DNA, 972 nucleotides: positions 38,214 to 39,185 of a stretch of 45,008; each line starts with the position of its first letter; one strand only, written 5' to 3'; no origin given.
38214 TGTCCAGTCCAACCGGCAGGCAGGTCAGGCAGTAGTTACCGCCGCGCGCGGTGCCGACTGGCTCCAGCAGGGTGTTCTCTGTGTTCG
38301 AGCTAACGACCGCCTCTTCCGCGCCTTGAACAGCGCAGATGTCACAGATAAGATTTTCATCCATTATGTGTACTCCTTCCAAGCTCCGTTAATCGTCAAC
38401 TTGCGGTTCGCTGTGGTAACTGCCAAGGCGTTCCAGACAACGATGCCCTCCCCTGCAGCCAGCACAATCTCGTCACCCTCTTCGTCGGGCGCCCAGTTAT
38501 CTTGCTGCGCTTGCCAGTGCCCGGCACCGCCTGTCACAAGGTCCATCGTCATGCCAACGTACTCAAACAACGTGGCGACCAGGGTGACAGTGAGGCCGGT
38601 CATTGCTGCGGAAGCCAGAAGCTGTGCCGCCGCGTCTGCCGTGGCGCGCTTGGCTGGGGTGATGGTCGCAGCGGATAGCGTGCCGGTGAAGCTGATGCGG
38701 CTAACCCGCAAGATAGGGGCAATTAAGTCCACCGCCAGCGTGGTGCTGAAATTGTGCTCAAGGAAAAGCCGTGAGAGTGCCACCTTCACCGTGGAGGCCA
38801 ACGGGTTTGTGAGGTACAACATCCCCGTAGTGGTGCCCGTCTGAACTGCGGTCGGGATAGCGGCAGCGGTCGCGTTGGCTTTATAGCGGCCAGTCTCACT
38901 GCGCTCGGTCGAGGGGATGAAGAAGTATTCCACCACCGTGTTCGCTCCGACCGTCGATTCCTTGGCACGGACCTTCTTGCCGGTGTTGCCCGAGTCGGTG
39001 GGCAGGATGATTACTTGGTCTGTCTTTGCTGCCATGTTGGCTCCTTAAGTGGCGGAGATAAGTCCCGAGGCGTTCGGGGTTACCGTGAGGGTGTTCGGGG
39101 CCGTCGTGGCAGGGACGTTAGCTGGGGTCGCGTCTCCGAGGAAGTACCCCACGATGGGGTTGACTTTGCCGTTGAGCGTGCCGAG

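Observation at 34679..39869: Uncharacterised six-gene block between the giant ejection protein and the tail fibre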

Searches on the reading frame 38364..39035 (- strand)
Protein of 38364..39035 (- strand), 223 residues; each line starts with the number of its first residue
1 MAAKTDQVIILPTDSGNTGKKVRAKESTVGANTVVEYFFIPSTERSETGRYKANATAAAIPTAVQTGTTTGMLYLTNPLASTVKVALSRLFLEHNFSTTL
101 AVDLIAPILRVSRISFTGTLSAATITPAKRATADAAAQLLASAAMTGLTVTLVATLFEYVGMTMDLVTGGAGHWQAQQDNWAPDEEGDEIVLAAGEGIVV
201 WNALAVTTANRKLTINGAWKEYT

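Call 5: search_protein_families(library=pfam, proteins=[window:38364-39035:-], max_evalue=0.1)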
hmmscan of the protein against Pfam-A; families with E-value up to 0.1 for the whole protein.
window:38364-39035:- (223 aa): 3 families
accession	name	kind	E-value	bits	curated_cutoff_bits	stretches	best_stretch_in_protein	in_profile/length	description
PF11168.14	DUF2955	-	0.0083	16.5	25.5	1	126-169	36-79/140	Protein of unknown function (DUF2955)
PF14340.12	DUF4395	-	0.035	14.9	24.5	1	82-164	14-97/130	Domain of unknown function (DUF4395)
PF03867.19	FTZ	-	0.071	13.1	25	0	24-79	85-140/269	Fushi tarazu (FTZ), N-terminal region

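Call 6: search_protein_families(library=phrogs, proteins=[window:38364-39035:-], max_evalue=0.01)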
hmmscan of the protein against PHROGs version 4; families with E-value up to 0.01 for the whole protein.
window:38364-39035:- (223 aa): 0 families

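Call 20: search_protein_families(library=padloc, proteins=[window:38364-39035:-], max_evalue=0.1)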
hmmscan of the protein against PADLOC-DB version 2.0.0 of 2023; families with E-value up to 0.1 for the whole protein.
window:38364-39035:- (223 aa): 0 families

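Call 21: search_protein_families(library=ncbifam, proteins=[window:38364-39035:-], max_evalue=0.1)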
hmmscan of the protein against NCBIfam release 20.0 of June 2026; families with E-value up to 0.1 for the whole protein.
window:38364-39035:- (223 aa): 0 families

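Call 27: find_homologous_proteins(query=window:38364-39035:-, max_evalue=0.001)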
Query window:38364-39035:- (223 aa): 177 proteins with E <= 0.001 among 2583 candidates; the best 120 are listed.
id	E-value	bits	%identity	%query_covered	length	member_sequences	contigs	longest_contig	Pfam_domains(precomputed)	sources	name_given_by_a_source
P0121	2.4e-135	467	100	100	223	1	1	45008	-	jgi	jgi:hypothetical protein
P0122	9.3e-115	399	86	100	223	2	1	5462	-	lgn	-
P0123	1.7e-113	395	83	100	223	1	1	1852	-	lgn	-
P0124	3.3e-112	391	82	100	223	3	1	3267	-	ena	-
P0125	5.2e-108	377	81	100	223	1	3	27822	-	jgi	jgi:hypothetical protein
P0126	3.4e-106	371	77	100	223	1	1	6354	-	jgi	-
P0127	1.1e-105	370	77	100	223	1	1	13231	-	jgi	-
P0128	2.6e-104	365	76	100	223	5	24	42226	-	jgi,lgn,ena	jgi:hypothetical protein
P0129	2.6e-102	359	75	100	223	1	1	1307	-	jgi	jgi:hypothetical protein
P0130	3.9e-102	358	77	100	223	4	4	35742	-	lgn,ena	-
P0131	5.2e-102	358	77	100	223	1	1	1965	-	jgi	jgi:hypothetical protein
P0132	8.3e-102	357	75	100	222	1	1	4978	-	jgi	jgi:hypothetical protein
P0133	8.7e-101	354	74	100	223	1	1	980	-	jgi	jgi:hypothetical protein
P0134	1.6e-100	353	74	100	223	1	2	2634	-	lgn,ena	-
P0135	3.0e-100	352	75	100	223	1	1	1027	-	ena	-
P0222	8.1e-57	210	51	100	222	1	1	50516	-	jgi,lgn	jgi:hypothetical protein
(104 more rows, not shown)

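Call 28: find_encoding_contigs(protein=P0128, flank=10000, max_places=3)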
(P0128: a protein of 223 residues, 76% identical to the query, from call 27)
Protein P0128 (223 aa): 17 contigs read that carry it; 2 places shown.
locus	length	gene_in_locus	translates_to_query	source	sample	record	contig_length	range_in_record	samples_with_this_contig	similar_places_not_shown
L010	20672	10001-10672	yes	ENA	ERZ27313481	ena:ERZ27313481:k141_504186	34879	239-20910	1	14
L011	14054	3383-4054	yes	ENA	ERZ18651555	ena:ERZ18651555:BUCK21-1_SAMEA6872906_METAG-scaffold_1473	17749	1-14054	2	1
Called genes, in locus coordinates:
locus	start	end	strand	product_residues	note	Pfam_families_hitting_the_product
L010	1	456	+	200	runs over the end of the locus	PF06763:Minor_tail_Z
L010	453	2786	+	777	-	PF13362:Toprim_3, PF13662:Toprim_4, PF05272:VapE-like_dom (weak), PF19263:DUF5906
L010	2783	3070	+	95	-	-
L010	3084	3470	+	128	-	-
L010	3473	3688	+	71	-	-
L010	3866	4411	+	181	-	-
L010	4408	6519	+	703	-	PF05876:GpA_ATPase, PF20454:GpA_nuclease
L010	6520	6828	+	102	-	-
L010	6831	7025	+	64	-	-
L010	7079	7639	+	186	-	-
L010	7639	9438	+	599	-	PF05136:Phage_portal_2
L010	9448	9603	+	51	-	-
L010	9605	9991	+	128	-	-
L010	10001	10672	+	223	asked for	-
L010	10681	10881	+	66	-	-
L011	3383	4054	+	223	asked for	-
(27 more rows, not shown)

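Call 29: find_encoding_contigs(protein=P0125, flank=10000, max_places=2)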
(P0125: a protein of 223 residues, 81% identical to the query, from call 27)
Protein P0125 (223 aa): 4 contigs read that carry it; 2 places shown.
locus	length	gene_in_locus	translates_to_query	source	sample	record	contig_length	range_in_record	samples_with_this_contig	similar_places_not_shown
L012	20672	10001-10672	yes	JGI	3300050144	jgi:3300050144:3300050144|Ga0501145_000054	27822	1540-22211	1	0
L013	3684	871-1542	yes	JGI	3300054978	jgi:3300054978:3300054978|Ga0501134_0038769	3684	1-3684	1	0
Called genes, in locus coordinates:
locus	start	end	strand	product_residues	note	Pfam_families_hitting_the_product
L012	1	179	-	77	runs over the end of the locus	-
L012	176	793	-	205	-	PF12844:HTH_19 (weak), PF13560:HTH_31, PF01381:HTH_3, PF13443:HTH_26 (weak), PF00717:Peptidase_S24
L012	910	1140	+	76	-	PF01381:HTH_3, PF13560:HTH_31 (weak)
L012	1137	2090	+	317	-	PF01507:PAPS_reduct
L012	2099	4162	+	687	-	PF13481:AAA_25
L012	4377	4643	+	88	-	PF13936:HTH_38 (faint)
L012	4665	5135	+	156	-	PF20901:Sf6_terminase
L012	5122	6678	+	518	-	-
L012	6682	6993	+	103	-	-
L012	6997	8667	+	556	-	PF12236:Head-tail_con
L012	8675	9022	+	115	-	-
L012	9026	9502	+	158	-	-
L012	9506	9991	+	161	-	-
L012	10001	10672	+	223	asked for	-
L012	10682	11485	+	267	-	-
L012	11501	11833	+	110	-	PF21628:Gp10-like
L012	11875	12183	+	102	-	PF25181:Phage_Bbp19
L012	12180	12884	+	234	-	-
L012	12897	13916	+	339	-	PF20911:GP7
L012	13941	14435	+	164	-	PF21190:Bbp16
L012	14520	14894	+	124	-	-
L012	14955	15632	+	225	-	-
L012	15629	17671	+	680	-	-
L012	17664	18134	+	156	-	-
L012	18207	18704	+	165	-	PF24072:T7_gp14 (weak)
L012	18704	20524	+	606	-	-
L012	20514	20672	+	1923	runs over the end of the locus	?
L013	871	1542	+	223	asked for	-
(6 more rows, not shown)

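Call 30: find_encoding_contigs(protein=P0222, flank=10000, max_places=2)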
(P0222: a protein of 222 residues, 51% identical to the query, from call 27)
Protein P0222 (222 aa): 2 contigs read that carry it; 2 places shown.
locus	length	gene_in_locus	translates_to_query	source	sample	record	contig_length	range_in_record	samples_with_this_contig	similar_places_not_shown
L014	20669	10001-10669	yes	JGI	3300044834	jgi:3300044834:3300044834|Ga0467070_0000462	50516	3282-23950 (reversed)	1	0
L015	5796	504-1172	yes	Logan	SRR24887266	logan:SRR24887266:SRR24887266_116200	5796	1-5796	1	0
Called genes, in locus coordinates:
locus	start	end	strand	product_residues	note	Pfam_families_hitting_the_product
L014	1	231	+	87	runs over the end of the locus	-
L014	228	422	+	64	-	-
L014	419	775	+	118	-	-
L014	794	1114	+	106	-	PF22811:Zn_ribbon_NrdR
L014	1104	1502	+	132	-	-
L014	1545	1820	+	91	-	-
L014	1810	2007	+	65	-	-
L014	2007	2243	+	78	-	-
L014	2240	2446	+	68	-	-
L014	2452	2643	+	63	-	-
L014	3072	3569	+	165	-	-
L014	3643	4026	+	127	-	-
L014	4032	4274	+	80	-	-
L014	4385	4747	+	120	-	-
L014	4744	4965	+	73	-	-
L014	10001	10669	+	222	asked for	-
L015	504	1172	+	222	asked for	-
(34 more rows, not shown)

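Call 42: predict_structure(alignment_id=A1)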
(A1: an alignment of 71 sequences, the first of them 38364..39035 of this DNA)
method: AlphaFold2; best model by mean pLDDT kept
length: 223 residues; sequences in the alignment: 71
mean_pLDDT: 88.6   pTM: 0.77
mean pLDDT of the five models: 88.6, 87.9, 86.5, 86.5, 82.3
residues with pLDDT >= 90: 133; 70-90: 71; 50-70: 19; < 50: 0
segments of 3 or more residues with pLDDT < 50: none
pLDDT, mean of each block of 10 residues (from residue 1): 77 77 81 77 84 87 94 97 97 81 86 98 96 96 97 96 74 79 93 98 89 93 96
secondary structure, 60 per line:
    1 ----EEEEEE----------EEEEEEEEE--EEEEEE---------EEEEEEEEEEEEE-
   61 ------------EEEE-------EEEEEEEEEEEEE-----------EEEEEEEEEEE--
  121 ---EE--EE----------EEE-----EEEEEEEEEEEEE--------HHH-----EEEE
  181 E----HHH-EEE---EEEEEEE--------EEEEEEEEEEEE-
elements in order: E5-10 E21-29 E32-37 E47-59 E73-76 E84-96 E108-118 E140-142 E148-160 E177-181 E190-192 E196-202 E211-222

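Call 46: fold_search(model_id=the predicted structure, library=pdb)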
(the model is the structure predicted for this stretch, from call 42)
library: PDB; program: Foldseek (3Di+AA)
matches with E <= 10: 1327; with E <= 0.001: 1
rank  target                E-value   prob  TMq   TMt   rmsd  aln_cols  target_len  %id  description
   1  9gg2_C                6.8e-04  0.60  0.19  0.12  23.0       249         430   12  Structure of IPNV L5 capsid (released 2025-01-08)
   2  9gg2_D                2.0e-03  0.35  0.18  0.12  22.2       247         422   12  Structure of IPNV L5 capsid (released 2025-01-08)
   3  5ibv                  4.8e-03  0.98  0.32  0.24  11.6       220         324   14  Crystal Structure of Human Astrovirus capsid protein (released 2016-08-03)
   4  4jgy_B                1.2e-02  0.60  0.26  0.25  20.0       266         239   11  Crystal structure of human coxsackievirus A16 uncoating intermediate (space group P4232) (released 2013-06-05)
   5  9gg2_B                1.3e-02  0.23  0.19  0.13  23.1       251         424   11  Structure of IPNV L5 capsid (released 2025-01-08)
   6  9qvf_C                1.4e-02  0.25  0.16  0.12  23.1       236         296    8  Turnip Crinkle Virus: virus-like particles (TCV-P38+1) (released 2025-04-23)
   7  6acw_C                1.5e-02  0.38  0.22  0.22  12.7       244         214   14  The structure of CVA10 virus procapsid particle (released 2018-11-21)
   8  6snb_C                1.7e-02  0.25  0.19  0.19  14.5       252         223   13  Structure of Coxsackievirus A10 A-particle (released 2020-01-15)
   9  5aca_2                1.8e-02  0.44  0.23  0.25  19.4       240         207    8  Structure-based energetics of protein interfaces guide Foot-and-Mouth disease virus vaccine design (released 2015-09-23)
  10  2df7_E                1.8e-02  0.07  0.10  0.07  22.8       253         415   11  Crystal structure of infectious bursal disease virus VP2 subviral particle (released 2006-06-27)
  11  2df7_F                1.9e-02  0.14  0.15  0.10  22.4       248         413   12  Crystal structure of infectious bursal disease virus VP2 subviral particle (released 2006-06-27)
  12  2wfk_B                2.4e-02  0.77  0.29  0.28  11.2       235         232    8  Calcium bound LipL32 (released 2009-11-24)
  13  1f15_A                2.4e-02  0.41  0.21  0.27  15.2       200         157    9  CUCUMBER MOSAIC VIRUS (STRAIN FNY) (released 2000-06-21)
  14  7bc3_B                2.7e-02  0.47  0.25  0.23  15.7       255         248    8  Native virion of Kashmir bee virus at acidic pH (released 2021-03-03)
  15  5lk7_C                2.7e-02  0.23  0.17  0.15  20.3       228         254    8  Single particle reconstruction of slow bee paralysis virus virion at pH 5.5 (released 2017-02-15)
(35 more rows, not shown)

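Call 50: fold_search(model_id=the predicted structure, library=viral)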
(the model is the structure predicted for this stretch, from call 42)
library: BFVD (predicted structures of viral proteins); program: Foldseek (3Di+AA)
matches with E <= 10: 1299; with E <= 0.001: 35
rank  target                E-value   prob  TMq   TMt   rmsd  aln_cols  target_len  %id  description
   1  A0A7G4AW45            1.7e-09  1.00  0.61  0.54  11.7       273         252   15  Uncharacterized protein [Streptomyces phage Coruscant]
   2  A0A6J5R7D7            2.7e-08  1.00  0.59  0.63   7.5       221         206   20  Uncharacterized protein [uncultured Caudovirales phage]
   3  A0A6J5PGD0            2.9e-07  1.00  0.59  0.58   9.1       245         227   18  Uncharacterized protein [uncultured Caudovirales phage]
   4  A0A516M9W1            3.7e-07  1.00  0.55  0.65   6.4       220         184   12  (no name in the UniProt tables at hand)
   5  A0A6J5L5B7            8.5e-07  1.00  0.50  0.54   5.0       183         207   18  Uncharacterized protein [uncultured Caudovirales phage]
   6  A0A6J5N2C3            1.2e-06  1.00  0.57  0.48  10.2       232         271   12  Uncharacterized protein [uncultured Caudovirales phage]
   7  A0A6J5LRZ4            1.7e-06  1.00  0.45  0.62   6.4       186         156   19  Uncharacterized protein [uncultured Caudovirales phage]
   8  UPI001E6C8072         1.3e-05  1.00  0.43  0.57   7.3       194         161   15  (no name look-up for this kind of identifier)
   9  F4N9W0                2.4e-05  1.00  0.50  0.58   6.7       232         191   13  Uncharacterized protein [Pantoea phage LIMEzero]
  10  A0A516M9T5            7.2e-05  1.00  0.48  0.54   8.5       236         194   14  (no name in the UniProt tables at hand)
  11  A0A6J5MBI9            8.0e-05  1.00  0.34  0.46   9.9       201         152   11  Uncharacterized protein [uncultured Caudovirales phage]
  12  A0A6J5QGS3            8.4e-05  1.00  0.58  0.33   8.4       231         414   15  Uncharacterized protein [uncultured Caudovirales phage]
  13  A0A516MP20            8.4e-05  1.00  0.38  0.33  10.4       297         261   11  (no name in the UniProt tables at hand)
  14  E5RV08                8.8e-05  1.00  0.52  0.57   7.3       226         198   15  Uncharacterized protein ORF28 [Ralstonia phage RSB2]
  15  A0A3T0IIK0            1.1e-04  1.00  0.46  0.51   5.0       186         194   13  Uncharacterized protein [Vibrio virus vB_VspP_SBP1]
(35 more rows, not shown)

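Call 51: find_related_loci(query=A1, collection=viral_contigs, flank=10000)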
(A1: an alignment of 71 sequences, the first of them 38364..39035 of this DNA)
Query A1 (223 aa) in viral_contigs; peptide patterns used: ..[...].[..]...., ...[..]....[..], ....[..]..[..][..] (x = any residue, [..] = any of these).
82 stretches matched a pattern; 62 encode a relative of the query (tblastn E <= 1e-3); 61 distinct loci.
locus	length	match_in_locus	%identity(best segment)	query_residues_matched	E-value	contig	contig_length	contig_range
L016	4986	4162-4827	82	1-222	1e-123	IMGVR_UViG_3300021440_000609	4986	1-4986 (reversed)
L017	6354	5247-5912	77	1-222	1e-108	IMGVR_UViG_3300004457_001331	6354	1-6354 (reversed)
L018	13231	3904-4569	77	1-222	2e-108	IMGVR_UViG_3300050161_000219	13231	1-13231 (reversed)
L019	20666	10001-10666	81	1-222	2e-103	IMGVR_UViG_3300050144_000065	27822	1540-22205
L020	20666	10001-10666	70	1-222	6e-103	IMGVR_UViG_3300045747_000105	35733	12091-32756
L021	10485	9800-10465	70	1-222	2e-102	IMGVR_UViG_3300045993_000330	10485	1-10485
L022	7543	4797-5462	71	1-222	2e-102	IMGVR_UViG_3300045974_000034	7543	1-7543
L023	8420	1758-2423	71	1-222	4e-102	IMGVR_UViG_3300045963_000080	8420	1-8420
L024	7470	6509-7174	71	1-222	2e-101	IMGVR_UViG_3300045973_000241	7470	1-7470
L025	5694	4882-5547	72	1-222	5e-101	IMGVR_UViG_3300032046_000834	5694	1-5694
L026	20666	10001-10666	71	1-222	2e-100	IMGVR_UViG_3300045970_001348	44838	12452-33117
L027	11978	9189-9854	74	1-222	6e-100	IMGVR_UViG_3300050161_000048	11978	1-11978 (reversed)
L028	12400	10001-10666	69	1-222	8e-100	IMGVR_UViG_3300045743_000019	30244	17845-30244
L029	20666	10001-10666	69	1-222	8e-100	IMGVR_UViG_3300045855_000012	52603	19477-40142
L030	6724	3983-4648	73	1-222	7e-98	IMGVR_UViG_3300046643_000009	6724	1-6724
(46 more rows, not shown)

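Call 55: search_solved_structures(query=A1, max_evalue=10)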
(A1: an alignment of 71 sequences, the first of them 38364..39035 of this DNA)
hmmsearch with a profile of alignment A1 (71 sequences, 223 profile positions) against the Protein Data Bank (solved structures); distinct sequences matched with E-value up to 10: 0.

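Call 95: search_protein_families(library=pfam, alignment_id=A4, max_evalue=0.001)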
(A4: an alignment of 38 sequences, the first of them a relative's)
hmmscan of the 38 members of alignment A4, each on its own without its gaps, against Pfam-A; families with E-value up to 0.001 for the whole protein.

A. member 1, L016:2427-3698:+ (423 aa): 1 family
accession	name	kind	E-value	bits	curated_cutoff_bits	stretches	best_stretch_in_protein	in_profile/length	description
PF04860.17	Phage_portal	-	9e-107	357.4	39.1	1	43-368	2-321/321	Phage portal protein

B. families by the number of members that match (of 38 scanned): 13 families
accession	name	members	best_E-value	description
PF16510.12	P22_portal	7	2e-193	Phage P22-like portal protein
PF05136.18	Phage_portal_2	7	9e-109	Phage portal protein, lambda family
PF12236.14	Head-tail_con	5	7.6e-188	Bacteriophage head to tail connecting protein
PF04860.17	Phage_portal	3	9e-107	Phage portal protein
PF06074.18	Portal_Mu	2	7.8e-111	Portal protein of Mu bacteriophage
PF20441.4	TerL_nuclease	1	4.2e-37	Terminase large subunit, endonuclease domain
PF01551.29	Peptidase_M23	1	1.6e-28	Peptidase family M23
PF03354.21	TerL_ATPase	1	1.4e-24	Terminase large subunit, ATPase domain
PF21919.2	P23-45_portal_barrel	1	2.6e-17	Phage P23-45 portal protein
PF13385.13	Laminin_G_3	1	6.8e-08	Concanavalin A-like lectin/glucanases superfamily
PF03237.21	Terminase_6N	1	0.00022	Terminase large subunit, T4likevirus-type, N-terminal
PF05133.19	SPP1_portal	1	0.00036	Phage portal protein, SPP1 Gp6-like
PF04466.19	Terminase_3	1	0.00051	Phage terminase large subunit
